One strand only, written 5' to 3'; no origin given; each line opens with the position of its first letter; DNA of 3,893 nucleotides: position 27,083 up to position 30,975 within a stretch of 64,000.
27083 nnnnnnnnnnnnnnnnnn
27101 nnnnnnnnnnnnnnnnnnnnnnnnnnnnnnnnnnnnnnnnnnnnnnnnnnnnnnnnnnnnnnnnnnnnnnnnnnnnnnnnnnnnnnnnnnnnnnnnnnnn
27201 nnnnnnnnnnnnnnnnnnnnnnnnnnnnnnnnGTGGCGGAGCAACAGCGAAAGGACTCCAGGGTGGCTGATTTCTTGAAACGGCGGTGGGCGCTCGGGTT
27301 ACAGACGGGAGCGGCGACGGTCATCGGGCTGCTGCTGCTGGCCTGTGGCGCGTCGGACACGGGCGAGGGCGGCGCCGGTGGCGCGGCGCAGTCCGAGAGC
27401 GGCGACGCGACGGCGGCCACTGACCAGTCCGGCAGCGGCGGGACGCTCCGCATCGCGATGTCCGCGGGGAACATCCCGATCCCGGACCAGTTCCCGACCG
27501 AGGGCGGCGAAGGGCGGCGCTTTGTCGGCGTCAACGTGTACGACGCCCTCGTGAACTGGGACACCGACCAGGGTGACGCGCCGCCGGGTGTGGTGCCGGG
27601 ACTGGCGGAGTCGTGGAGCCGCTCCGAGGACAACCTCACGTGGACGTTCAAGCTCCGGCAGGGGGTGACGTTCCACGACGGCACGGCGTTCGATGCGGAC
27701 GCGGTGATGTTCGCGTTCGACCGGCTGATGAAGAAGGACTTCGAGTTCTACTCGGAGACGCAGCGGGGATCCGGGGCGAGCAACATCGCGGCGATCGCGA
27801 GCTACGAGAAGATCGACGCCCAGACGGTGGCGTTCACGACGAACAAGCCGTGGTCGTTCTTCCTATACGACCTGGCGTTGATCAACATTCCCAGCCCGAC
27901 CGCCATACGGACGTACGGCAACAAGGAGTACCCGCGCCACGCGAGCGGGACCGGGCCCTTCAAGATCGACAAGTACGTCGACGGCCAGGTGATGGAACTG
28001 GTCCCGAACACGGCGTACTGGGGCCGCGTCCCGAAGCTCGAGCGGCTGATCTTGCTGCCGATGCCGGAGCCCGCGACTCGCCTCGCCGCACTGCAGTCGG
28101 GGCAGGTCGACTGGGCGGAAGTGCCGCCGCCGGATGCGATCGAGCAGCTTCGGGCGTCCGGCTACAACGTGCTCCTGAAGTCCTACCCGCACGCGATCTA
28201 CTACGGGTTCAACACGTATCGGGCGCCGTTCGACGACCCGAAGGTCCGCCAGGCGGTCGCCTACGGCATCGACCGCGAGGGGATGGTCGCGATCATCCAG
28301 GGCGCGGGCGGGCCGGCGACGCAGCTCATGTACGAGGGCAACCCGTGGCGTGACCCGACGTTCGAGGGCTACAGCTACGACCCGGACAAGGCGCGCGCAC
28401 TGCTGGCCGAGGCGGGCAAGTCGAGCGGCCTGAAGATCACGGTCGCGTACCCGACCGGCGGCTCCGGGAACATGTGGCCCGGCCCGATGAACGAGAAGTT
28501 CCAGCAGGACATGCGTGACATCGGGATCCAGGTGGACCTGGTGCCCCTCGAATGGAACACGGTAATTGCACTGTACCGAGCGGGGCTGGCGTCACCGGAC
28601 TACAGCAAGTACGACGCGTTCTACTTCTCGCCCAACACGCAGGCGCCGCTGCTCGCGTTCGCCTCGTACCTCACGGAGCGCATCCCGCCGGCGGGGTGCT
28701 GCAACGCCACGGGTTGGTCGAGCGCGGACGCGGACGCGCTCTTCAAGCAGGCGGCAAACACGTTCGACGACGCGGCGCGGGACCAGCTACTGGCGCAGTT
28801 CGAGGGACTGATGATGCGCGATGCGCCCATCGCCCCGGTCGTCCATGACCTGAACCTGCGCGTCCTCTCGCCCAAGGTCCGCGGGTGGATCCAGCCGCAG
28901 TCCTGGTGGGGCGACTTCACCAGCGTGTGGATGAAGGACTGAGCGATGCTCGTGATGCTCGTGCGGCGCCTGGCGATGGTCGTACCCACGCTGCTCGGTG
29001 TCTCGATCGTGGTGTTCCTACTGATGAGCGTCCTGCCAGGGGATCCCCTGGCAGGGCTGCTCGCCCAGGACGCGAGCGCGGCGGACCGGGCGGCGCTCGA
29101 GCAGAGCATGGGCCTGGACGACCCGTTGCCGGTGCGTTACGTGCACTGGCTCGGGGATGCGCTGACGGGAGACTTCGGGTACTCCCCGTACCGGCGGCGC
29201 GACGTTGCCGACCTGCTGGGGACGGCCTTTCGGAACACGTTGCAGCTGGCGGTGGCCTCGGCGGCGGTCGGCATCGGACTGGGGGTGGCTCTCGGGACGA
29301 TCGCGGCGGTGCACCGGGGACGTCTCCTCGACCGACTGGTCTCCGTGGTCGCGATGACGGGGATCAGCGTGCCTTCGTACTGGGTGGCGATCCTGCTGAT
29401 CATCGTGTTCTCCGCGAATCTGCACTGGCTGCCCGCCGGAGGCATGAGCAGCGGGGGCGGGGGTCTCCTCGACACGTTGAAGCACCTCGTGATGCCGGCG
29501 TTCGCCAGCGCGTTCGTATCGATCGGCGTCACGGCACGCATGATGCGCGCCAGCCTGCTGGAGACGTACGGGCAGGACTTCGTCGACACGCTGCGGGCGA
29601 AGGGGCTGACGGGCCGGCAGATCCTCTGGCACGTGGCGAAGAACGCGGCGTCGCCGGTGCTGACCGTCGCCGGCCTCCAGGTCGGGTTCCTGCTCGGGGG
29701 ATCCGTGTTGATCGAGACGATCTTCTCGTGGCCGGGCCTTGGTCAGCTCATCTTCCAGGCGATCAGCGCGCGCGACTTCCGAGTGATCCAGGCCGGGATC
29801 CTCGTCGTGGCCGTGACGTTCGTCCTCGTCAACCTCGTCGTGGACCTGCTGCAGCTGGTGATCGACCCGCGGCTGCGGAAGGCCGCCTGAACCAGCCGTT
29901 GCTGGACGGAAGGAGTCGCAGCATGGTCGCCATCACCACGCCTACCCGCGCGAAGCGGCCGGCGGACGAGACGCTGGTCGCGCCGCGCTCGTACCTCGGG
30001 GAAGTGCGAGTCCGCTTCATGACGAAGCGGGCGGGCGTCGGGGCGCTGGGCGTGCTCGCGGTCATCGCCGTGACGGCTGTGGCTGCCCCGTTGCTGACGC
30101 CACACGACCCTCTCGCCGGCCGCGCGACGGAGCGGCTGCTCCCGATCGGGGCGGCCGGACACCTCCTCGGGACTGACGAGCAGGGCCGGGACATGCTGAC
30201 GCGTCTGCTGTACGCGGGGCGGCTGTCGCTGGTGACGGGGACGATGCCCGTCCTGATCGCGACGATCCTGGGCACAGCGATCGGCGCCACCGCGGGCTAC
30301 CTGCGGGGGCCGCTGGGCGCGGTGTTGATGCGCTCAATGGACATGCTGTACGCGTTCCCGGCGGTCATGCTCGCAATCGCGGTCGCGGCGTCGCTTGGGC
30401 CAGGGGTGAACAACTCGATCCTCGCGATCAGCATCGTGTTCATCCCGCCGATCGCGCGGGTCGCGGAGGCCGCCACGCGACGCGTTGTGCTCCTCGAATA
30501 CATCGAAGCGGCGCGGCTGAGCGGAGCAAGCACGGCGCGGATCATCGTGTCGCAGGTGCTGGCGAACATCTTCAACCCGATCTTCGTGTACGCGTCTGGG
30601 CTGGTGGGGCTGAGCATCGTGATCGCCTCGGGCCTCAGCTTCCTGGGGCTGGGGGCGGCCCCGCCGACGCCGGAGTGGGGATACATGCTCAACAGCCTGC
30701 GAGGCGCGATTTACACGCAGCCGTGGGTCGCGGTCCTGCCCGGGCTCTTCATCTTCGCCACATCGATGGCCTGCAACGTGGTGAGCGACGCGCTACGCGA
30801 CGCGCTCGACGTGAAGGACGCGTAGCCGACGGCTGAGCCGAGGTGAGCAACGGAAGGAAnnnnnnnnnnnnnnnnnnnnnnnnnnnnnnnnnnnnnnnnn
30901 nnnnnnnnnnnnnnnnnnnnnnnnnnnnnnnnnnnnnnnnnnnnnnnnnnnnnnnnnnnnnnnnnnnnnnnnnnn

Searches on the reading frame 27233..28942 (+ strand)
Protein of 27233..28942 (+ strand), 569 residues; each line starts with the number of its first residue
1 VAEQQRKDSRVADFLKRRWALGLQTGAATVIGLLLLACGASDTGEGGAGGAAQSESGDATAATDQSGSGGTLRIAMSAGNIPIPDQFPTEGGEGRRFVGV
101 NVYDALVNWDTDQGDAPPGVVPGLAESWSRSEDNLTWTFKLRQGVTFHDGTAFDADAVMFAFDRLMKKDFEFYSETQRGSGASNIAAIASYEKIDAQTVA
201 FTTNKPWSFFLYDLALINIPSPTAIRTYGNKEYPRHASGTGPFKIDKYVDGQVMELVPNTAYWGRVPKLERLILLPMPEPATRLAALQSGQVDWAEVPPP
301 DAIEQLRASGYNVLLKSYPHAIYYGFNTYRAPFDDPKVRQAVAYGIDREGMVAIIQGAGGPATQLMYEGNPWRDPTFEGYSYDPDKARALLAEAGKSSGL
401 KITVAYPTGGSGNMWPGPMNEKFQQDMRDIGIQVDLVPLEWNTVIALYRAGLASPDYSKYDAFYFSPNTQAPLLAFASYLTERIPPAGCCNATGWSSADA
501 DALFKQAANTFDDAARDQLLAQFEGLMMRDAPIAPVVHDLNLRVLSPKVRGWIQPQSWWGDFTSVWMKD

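Call 92: search_protein_families(library=pfam, proteins=[window:27233-28942:+], max_evalue=0.00001)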
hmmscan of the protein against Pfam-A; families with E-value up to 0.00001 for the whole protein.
window:27233-28942:+ (569 aa): 1 family
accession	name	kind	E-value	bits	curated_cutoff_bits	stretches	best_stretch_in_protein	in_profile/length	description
PF00496.27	SBP_bac_5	-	2.1e-88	297.4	32.4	1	120-449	2-328/368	Bacterial extracellular solute-binding proteins, family 5 Middle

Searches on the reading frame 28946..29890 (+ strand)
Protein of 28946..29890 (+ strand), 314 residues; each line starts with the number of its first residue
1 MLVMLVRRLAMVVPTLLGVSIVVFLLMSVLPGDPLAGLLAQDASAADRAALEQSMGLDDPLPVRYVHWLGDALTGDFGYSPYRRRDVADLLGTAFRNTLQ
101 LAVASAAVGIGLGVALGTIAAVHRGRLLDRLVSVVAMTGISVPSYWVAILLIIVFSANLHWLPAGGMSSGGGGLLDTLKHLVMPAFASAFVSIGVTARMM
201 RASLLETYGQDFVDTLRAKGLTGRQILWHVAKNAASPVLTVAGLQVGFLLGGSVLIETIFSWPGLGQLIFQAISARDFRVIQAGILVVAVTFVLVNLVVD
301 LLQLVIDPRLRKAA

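Call 92: search_protein_families(library=pfam, proteins=[window:28946-29890:+], max_evalue=0.00001)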
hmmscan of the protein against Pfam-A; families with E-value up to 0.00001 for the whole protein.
window:28946-29890:+ (314 aa): 2 families
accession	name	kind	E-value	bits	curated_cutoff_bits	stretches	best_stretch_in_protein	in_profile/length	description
PF00528.27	BPD_transp_1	-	2.5e-43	148.4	26.4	1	113-312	1-184/184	Binding-protein-dependent transport system inner membrane component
PF19300.4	BPD_transp_1_N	-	9e-10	39.2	23.8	1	1-76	1-76/114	Binding-prot-dependent transport system membrane comp, N-term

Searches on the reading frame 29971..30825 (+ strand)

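Call 92: search_protein_families(library=pfam, proteins=[window:29971-30825:+], max_evalue=0.00001)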
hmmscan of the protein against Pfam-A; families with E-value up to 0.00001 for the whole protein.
window:29971-30825:+ (284 aa): 2 families
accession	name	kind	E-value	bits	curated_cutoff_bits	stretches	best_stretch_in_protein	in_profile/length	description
PF00528.27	BPD_transp_1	-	4.3e-20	72.7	26.4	1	101-280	1-179/184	Binding-protein-dependent transport system inner membrane component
PF12911.12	OppC_N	-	7.8e-07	29.3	23.9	1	7-49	1-43/53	N-terminal TM domain of oligopeptide transport permease C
